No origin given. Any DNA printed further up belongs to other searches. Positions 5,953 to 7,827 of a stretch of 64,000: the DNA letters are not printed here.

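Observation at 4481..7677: Rieske/cytochrome b complex operon carrying a membrane-anchored octaheme (HAO/ONR-like) cytochrome c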

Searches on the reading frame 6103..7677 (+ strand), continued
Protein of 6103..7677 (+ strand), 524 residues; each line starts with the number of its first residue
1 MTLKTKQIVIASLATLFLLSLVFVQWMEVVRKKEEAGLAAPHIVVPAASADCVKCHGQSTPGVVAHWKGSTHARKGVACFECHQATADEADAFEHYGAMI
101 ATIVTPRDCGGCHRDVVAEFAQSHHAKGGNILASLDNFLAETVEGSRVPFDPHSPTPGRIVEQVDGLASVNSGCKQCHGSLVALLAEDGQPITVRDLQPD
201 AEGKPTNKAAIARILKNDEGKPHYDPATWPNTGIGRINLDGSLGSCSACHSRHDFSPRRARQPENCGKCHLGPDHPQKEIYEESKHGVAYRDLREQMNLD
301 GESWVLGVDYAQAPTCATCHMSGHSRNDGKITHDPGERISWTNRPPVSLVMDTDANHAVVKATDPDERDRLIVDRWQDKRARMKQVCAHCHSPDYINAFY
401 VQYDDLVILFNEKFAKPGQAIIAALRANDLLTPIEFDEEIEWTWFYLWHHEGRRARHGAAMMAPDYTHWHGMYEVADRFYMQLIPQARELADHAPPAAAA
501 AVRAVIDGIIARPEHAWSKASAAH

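Call 37: search_protein_families(library=ncbifam, proteins=[L017:7657-10029:+, L050:5851-6477:+, L052:2856-4187:+, L063:7639-8472:+, L073:1822-3735:-, L008:164-628:+, L018:11447-13150:+], max_evalue=0.00001)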
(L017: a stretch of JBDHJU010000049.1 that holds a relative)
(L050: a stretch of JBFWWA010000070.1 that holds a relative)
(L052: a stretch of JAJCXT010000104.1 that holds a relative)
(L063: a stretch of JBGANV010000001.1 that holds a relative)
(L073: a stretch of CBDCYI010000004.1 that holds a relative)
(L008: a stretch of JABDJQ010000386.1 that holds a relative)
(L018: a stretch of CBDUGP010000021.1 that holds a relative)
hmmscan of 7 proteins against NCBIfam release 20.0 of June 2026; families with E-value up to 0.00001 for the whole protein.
L017:7657-10029:+ (790 aa): 25 families
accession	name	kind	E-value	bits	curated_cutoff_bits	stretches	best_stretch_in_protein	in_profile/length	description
NF010055.0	PRK13532.1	equivalog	5.2e-282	938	904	2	2-577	3-576/830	nitrate reductase catalytic subunit NapA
TIGR01706.1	NAPA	equivalog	2.6e-273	909.3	930.55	2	2-577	2-576/830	periplasmic nitrate reductase subunit alpha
TIGR01591.1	Fdh-alpha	equivalog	1.1e-140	469.8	666.25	2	330-787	240-672/672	formate dehydrogenase subunit alpha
NF041323.1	Nitr_red_NasA_Halo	equivalog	2.9e-112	376.4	1000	2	342-787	248-672/673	assimilatory nitrate reductase NasA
NF047855.1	AssmNtatRedNasC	equivalog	6.5e-103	345.3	1100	2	327-788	262-707/708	assimilatory nitrate reductase catalytic subunit NasC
NF041513.1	formate_DH_Act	exception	6.5e-55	186.4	1400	3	44-283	42-292/1067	formate dehydrogenase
TIGR01553.1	formate-DH-alph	equivalog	1.5e-53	181.9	814.2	4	2-284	2-302/1009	formate dehydrogenase-N subunit alpha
TIGR02166.1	dmsA_ynfE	subfamily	2.7e-42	144.8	777.7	1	2-613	1-596/794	DMSO/selenate family reductase complex A subunit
TIGR02693.1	arsenite_ox_L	equivalog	1.1e-39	136.1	359.05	2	63-572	72-573/806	arsenate reductase (azurin) large subunit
NF012032.0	PRK15488.1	equivalog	1.2e-38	132.7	694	2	2-286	3-281/759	thiosulfate reductase PhsA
TIGR01701.1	Fdhalpha-like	subfamily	3e-38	131.5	582.15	1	98-500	98-465/744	FdhF/YdeP family oxidoreductase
NF005895.0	PRK07860.1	equivalog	1.7e-30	105.7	802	2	44-263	236-451/811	NADH-quinone oxidoreductase subunit G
TIGR03479.1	DMSO_red_II_alp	subfamily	5.1e-30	104.3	984.75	2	45-285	59-306/913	molybdopterin-dependent oxidoreductase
TIGR01973.1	NuoG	equivalog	1.7e-26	93.2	470.05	2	42-230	212-391/606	NADH-quinone oxidoreductase subunit NuoG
TIGR00509.1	bisC_fam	subfamily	4.2e-23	81.5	1017.55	1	343-742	280-693/772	molybdopterin guanine dinucleotide-containing S/N-oxide reductase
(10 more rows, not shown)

L050:5851-6477:+ (208 aa): 2 families
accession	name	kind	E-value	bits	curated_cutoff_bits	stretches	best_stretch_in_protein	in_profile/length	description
TIGR03508.1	decahem_SO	subfamily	3.7e-06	26.6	192.2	0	94-178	71-156/258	DmsE family decaheme c-type cytochrome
TIGR01905.1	paired_CXXCH_1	subfamily_domain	4e-06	26.6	25.2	0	55-74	1-21/41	doubled CXXCH domain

L052:2856-4187:+ (443 aa): 1 family
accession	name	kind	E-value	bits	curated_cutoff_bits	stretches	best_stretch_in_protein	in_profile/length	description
NF033923.0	opr_proin_2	subfamily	2.8e-07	30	150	1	64-333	21-275/386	Opr family porin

L063:7639-8472:+ (277 aa): 56 families (the best 25 are shown)
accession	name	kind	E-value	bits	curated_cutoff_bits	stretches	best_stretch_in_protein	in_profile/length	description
NF052445.1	RespRegMctR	equivalog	3.3e-47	160.6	300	1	64-273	3-204/205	two-component system response regulator MctR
NF007935.0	PRK10651.1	equivalog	1.3e-38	132.3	250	1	60-263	4-205/216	two-component system response regulator NarL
NF007018.1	PRK09483.1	equivalog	8.1e-36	123.7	280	1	64-276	3-211/217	UvrY/SirA/GacA family response regulator transcription factor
NF011896.0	PRK15369.1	equivalog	1e-35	123.3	242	1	61-273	2-209/211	two component system response regulator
NF047785.1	respo_reg_MadR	equivalog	5.4e-34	117.4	300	1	65-274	3-209/209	MadR family response regulator transcription factor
NF007708.0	PRK10403.1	equivalog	6.6e-31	107.4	343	1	57-260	1-200/215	nitrate/nitrite response regulator protein NarP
NF007685.0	PRK10360.1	equivalog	6.3e-28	97.9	258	1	63-266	2-190/196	response regulator transcription factor UhpA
NF006900.1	PRK09390.1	equivalog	1e-23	84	255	1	62-272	4-201/203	response regulator FixJ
NF007419.0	PRK09958.1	equivalog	1.6e-21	76.8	251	1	66-270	4-200/204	acid-sensing system DNA-binding response regulator EvgA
NF041830.1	RR_TF_ErdR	exception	3.9e-20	72.5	390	1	88-262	31-199/213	response regulator transcription factor ErdR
NF001965.0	PRK00742.1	subfamily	7.5e-18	64.8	293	1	62-167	3-109/357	chemotaxis-specific protein-glutamate methyltransferase CheB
NF007403.0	PRK09935.1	equivalog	1.7e-17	63.7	271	1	60-268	1-204/210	fimbria biosynthesis transcriptional regulator FimZ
NF041367.1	CheY_Halo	equivalog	2.7e-17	63.2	200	1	66-177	2-111/114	chemotaxis protein CheY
NF008677.0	PRK11697.1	equivalog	9.1e-17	61.2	246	1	64-182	3-118/238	two-component system response regulator BtsR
NF008469.0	PRK11361.1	equivalog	1.1e-15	57.3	714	1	61-173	3-113/461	acetoacetate metabolism transcriptional regulator AtoC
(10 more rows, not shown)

L073:1822-3735:- (637 aa): 9 families
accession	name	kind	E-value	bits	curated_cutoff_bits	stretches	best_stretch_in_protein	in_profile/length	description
NF041552.1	TF_PrdR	equivalog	7.9e-15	54.2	795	1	502-633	4-131/577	sigma-54 dependent transcriptional regulator PrdR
NF011447.0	PRK14869.2-3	equivalog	1.1e-13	50.7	522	1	574-631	70-129/540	putative manganese-dependent inorganic diphosphatase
NF011442.0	PRK14869.1-4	equivalog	1.4e-09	36.9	400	0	510-557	76-123/543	putative manganese-dependent inorganic diphosphatase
TIGR01302.1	IMP_dehydrog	equivalog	2.7e-09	36.4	481.5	1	507-625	83-198/450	IMP dehydrogenase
NF011443.0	PRK14869.1-5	equivalog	1e-08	34.1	335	0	505-559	248-303/546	putative manganese-dependent inorganic diphosphatase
TIGR01186.1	proV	subfamily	1.3e-07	31.1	326.6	0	501-563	299-360/363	betaine/proline/choline family ABC transporter ATP-binding protein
TIGR00400.1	mgtE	equivalog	3.2e-07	29.5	232.75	1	531-634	163-258/450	magnesium transporter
NF041630.1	CBS_CbpB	equivalog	1.4e-06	28.2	125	1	515-631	22-139/143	cyclic-di-AMP-binding protein CbpB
NF053603.1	HhpR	exception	3e-06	26.6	520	0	573-625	223-276/282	CBS domain-containing high hydrostatic pressure regulator HhpR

L008:164-628:+ (154 aa): 7 families
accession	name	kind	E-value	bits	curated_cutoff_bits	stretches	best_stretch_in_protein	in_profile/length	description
TIGR00738.1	rrf2_super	superfamily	1.5e-30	105.7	73.3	1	18-149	1-131/132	Rrf2 family transcriptional regulator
TIGR02010.1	IscR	equivalog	5.9e-18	65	207.55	1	24-149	7-130/135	Fe-S cluster assembly transcriptional regulator IscR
NF047409.1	Cys_reg_CymR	equivalog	2e-16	60.4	195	1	21-150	4-125/139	cysteine metabolism transcriptional regulator CymR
NF008110.0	PRK10857.1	equivalog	1.5e-14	54.1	275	1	23-150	6-131/164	Fe-S cluster assembly transcriptional regulator IscR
TIGR02944.1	suf_reg_Xantho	equivalog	1.8e-14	54.2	110.65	1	26-147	10-129/130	SUF system Fe-S cluster assembly regulator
NF008886.0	PRK11920.1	equivalog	1.3e-11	44.4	193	1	24-140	7-122/153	iron-responsive transcriptional regulator RirA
NF008240.0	PRK11014.1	equivalog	2.2e-07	31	182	1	24-149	7-128/141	nitric oxide-sensing transcriptional repressor NsrR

L018:11447-13150:+ (567 aa): 8 families
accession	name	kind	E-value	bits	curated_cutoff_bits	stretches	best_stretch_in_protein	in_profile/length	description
TIGR02891.1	CtaD_CoxA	equivalog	9.7e-35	120.2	670.75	1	35-509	9-476/504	cytochrome c oxidase subunit I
NF050116.1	cyt_aa3_Actin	exception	1.5e-21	76.8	880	1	39-509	14-477/522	aa3-type cytochrome oxidase subunit I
NF041075.1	quin_ox_SoxB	equivalog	1.9e-19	70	700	1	70-495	34-453/468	proton pump complex quinol oxidase subunit SoxB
TIGR02882.1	QoxB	equivalog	1.5e-15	56.7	1015.5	1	40-497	57-509/643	cytochrome aa3 quinol oxidase subunit I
TIGR02843.1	CyoB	equivalog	1.2e-14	53.7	1020.35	1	236-498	276-515/646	cytochrome o ubiquinol oxidase subunit I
NF011592.0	PRK15017.1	equivalog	6.1e-10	38.5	1271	1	238-492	279-510/663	cytochrome o ubiquinol oxidase subunit I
TIGR00780.1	ccoN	equivalog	1.7e-07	30.6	583.15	1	87-509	62-465/474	cytochrome-c oxidase, cbb3-type subunit I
NF011053.0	PRK14485.1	subfamily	3.9e-06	25.4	1080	1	238-516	203-474/716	putative bifunctional cbb3-type cytochrome c oxidase subunit I/II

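Call 38: search_protein_representatives(protein=window:6103-7677:+)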
Query: 524 residues. Proteins with E-value up to 0.001 (for the whole library): 1862; up to 1e-10: 1006; up to 1e-30: 265. The best 150 are listed.
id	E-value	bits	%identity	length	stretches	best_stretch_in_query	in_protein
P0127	4.6e-243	824.3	67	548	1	1-521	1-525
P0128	8.4e-168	575.9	71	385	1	192-522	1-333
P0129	4.1e-164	563.7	68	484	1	1-367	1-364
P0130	6.3e-155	533.4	66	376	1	59-423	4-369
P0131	4.6e-142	491.0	47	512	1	4-522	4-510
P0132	7.4e-133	460.6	52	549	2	3-350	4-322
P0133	8.3e-132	457.1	53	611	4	223-350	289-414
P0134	2.5e-127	442.4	50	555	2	223-519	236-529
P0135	7.2e-127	440.8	53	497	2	219-499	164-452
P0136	3.4e-122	425.4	55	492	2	224-491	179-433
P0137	5.5e-122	424.7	45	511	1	31-491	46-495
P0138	4.2e-121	421.8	51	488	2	224-510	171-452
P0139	3.0e-114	399.2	56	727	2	224-490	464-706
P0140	1.6e-113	396.8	44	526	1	11-507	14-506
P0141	1.9e-112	393.2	49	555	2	223-518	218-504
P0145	2.0e-101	356.9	47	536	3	221-507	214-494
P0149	1.3e-97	344.3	48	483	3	226-348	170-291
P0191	6.2e-65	236.4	41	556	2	234-501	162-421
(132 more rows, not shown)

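Call 54: predict_structure(alignment_id=A2)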
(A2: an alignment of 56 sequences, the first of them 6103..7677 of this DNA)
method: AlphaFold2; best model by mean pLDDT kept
length: 524 residues; sequences in the alignment: 56
mean_pLDDT: 93.3   pTM: 0.86
mean pLDDT of the five models: 93.3, 92.9, 92.1, 91.8, 90.0
residues with pLDDT >= 90: 429; 70-90: 87; 50-70: 7; < 50: 1
segments of 3 or more residues with pLDDT < 50: none
pLDDT, mean of each block of 10 residues (from residue 1): 90 97 94 78 91 97 93 92 97 97 96 95 91 77 90 94 93 93 97 98 97 98 96 95 94 89 94 93 93 87 86 86 88 94 94 93 94 97 95 98 98 98 98 93 96 96 96 98 98 98 98 88 58
secondary structure, 60 per line:
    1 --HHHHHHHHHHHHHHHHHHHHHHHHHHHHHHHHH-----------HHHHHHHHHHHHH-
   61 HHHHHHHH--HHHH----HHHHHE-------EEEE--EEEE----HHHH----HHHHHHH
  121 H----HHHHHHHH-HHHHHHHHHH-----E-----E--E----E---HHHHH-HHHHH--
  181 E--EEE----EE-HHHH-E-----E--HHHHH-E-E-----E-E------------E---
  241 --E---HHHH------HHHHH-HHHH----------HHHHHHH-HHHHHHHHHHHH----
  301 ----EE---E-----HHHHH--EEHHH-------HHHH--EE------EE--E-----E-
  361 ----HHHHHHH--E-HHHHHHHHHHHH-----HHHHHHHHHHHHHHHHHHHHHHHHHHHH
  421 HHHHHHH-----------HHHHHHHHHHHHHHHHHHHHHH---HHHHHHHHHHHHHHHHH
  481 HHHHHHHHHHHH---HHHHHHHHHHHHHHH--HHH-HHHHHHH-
elements in order: H3-35 H47-59 H61-68 H71-74 H79-83 E92-95 E98-101 H106-109 H114-121 H126-133 H135-144 H168-172 H174-178 E184-186 H194-197 H208-212 H247-250 H257-261 H263-266 H277-283 H285-296 H316-320 H335-338 H365-371 H376-387 H393-427 H439-460 H464-492 H496-510 H517-523

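Call 56: fold_search(model_id=the predicted structure, library=pdb)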
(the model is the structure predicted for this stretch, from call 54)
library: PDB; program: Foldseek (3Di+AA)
matches with E <= 10: 87; with E <= 0.001: 11
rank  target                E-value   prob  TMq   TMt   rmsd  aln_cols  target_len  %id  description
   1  4qo5                  1.0e-20  1.00  0.67  0.67   6.2       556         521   24  Hypothetical multiheme protein (released 2015-12-23)
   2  6h5l_A                4.4e-13  1.00  0.55  0.57   5.6       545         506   20  Kuenenia stuttgartiensis reducing HAO-like protein complex Kustc0457/Kustc0458 (released 2019-04-10)
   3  1fgj_A                2.3e-11  1.00  0.50  0.52  12.2       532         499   17  X-RAY STRUCTURE OF HYDROXYLAMINE OXIDOREDUCTASE (released 1998-03-04)
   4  4n4j                  2.2e-10  1.00  0.51  0.53   7.6       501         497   18  Kuenenia stuttgartiensis hydroxylamine oxidoreductase (released 2013-12-11)
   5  4n4n_A                2.5e-10  1.00  0.50  0.52  12.2       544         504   17  Nitrosomonas europea HAO (released 2013-12-11)
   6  4n4n_E                3.1e-10  1.00  0.50  0.52  11.4       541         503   18  Nitrosomonas europea HAO (released 2013-12-11)
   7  4fas_A                5.7e-10  1.00  0.49  0.52  12.2       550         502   18  Complex crystal structure of hydroxylamine oxidoreductase and NE1300 from Nitrosomonas europaea (released 2013-09-04)
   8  6t5e                  6.0e-10  1.00  0.50  0.59   6.8       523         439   17  Hydroxylamine Oxidoreductase from Brocadia fulgida (released 2020-11-18)
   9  4n4m                  6.7e-10  1.00  0.51  0.54   7.6       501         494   18  Kuenenia stuttgartiensis hydroxylamine oxidoreductase soaked in phenyl hydrazine (released 2013-12-11)
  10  6hif_A                7.0e-10  1.00  0.49  0.49   7.0       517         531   18  Kuenenia stuttgartiensis hydrazine dehydrogenase complex (released 2019-04-17)
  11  6hif_I                8.2e-10  1.00  0.46  0.46  10.9       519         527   17  Kuenenia stuttgartiensis hydrazine dehydrogenase complex (released 2019-04-17)
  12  3ttb_A                1.2e-02  0.57  0.19  0.19  16.5       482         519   13  Structure of the Thioalkalivibrio paradoxus cytochrome c nitrite reductase in complex with sulfite (released 2011-10-05)
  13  3rkh_A                2.4e-02  0.57  0.27  0.28  18.4       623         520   12  Structure of the Thioalkalivibrio nitratireducens cytochrome c nitrite reductase in a complex with nitrite (full occup (released 2011-06-15)
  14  8rv0                  2.5e-02  0.69  0.29  0.30  14.3       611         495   12  Crystal structure of octaheme nitrite reductase from Trichlorobacter ammonificans in complex with nitrite (released 2024-03-27)
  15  1qdb_A                2.9e-02  0.28  0.20  0.21  25.7       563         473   15  CYTOCHROME C NITRITE REDUCTASE (released 1999-08-18)
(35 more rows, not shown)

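Call 69: find_encoding_contigs(protein=P0131, flank=5000, max_places=3)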
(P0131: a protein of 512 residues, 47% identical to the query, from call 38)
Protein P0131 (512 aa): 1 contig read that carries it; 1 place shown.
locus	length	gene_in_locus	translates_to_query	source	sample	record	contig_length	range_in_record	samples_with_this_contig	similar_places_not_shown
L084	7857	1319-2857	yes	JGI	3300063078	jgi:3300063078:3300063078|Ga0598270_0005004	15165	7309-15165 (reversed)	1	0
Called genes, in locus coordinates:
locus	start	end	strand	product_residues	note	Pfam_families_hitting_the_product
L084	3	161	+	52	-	?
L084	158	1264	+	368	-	PF00033:Cytochrome_B, PF13631:Cytochrom_B_N_2, PF00032:Cytochrom_B_C (weak)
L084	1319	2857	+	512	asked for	PF13435:Cytochrome_C554 (faint), PF14522:Cytochrome_C7 (weak), PF14537:Cytochrom_c3_2 (faint), PF22113:Mtrc-MtrF_II-IV_dom (faint), PF13447:Multi-haem_cyto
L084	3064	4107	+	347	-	PF00005:ABC_tran, PF13304:AAA_21 (faint)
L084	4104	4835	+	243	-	PF01061:ABC2_membrane, PF12679:ABC2_membrane_2, PF12730:ABC2_membrane_4, PF13346:ABC2_membrane_5 (weak), PF12698:ABC2_membrane_3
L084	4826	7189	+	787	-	PF09822:ABC_transp_aux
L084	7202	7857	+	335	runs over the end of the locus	PF14238:DUF4340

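Call 70: find_encoding_contigs(protein=P0135, flank=5000, max_places=3)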
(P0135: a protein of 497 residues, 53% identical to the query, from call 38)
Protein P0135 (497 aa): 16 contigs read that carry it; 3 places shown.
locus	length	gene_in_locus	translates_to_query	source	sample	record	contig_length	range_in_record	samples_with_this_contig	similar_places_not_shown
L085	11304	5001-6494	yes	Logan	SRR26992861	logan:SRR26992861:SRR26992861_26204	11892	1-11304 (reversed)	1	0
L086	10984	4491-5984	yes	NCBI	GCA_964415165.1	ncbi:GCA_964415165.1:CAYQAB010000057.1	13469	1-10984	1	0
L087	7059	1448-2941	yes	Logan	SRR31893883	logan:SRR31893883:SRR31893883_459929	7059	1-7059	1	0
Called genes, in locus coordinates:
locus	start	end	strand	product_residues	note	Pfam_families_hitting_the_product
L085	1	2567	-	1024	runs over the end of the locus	PF00754:F5_F8_type_C, PF22633:F5_F8_type_C_2 (weak)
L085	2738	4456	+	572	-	PF00664:ABC_membrane, PF06472:ABC_membrane_2, PF05992:SbmA_BacA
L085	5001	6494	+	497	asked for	PF13435:Cytochrome_C554 (faint), PF09699:Paired_CXXCH_1 (faint), PF14522:Cytochrome_C7 (faint), PF14537:Cytochrom_c3_2 (faint), PF13447:Multi-haem_cyto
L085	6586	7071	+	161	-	PF13371:TPR_9 (faint), PF13424:TPR_12 (faint), PF07719:TPR_2 (faint), PF13181:TPR_8 (faint), PF13428:TPR_14 (faint), PF00515:TPR_1 (faint), PF13432:TPR_16 (weak), PF14559:TPR_19 (weak), +3 more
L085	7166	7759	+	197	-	PF00034:Cytochrom_C, PF13442:Cytochrome_CBB3 (faint)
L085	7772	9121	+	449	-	PF07992:Pyr_redox_2, PF21706:FCSD_central, PF09242:FCSD-flav_bind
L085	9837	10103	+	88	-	PF03927:NapD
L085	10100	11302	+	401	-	?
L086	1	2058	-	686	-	?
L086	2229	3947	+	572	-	PF00664:ABC_membrane, PF06472:ABC_membrane_2, PF05992:SbmA_BacA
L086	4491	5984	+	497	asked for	PF13435:Cytochrome_C554 (faint), PF09699:Paired_CXXCH_1 (faint), PF14522:Cytochrome_C7 (faint), PF14537:Cytochrom_c3_2 (faint), PF13447:Multi-haem_cyto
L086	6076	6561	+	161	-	PF13371:TPR_9 (faint), PF13424:TPR_12 (faint), PF07719:TPR_2 (faint), PF13181:TPR_8 (faint), PF13428:TPR_14 (faint), PF00515:TPR_1 (faint), PF13432:TPR_16 (weak), PF14559:TPR_19 (weak), +3 more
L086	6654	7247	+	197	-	PF00034:Cytochrom_C, PF13442:Cytochrome_CBB3 (faint)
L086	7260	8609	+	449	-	PF07992:Pyr_redox_2, PF21706:FCSD_central, PF09242:FCSD-flav_bind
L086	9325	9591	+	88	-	PF03927:NapD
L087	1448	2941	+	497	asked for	PF13435:Cytochrome_C554 (faint), PF09699:Paired_CXXCH_1 (faint), PF14522:Cytochrome_C7 (faint), PF14537:Cytochrom_c3_2 (faint), PF13447:Multi-haem_cyto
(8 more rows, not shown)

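Call 71: find_encoding_contigs(protein=P0132, flank=4000, max_places=2)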
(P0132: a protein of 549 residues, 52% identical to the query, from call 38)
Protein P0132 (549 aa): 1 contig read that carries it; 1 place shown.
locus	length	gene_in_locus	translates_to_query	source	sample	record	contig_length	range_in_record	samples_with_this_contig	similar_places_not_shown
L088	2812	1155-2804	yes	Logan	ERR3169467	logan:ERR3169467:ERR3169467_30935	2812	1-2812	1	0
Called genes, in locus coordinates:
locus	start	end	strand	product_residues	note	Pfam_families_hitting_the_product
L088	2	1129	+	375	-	?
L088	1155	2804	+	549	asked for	PF13435:Cytochrome_C554 (faint), PF14522:Cytochrome_C7 (faint), PF13447:Multi-haem_cyto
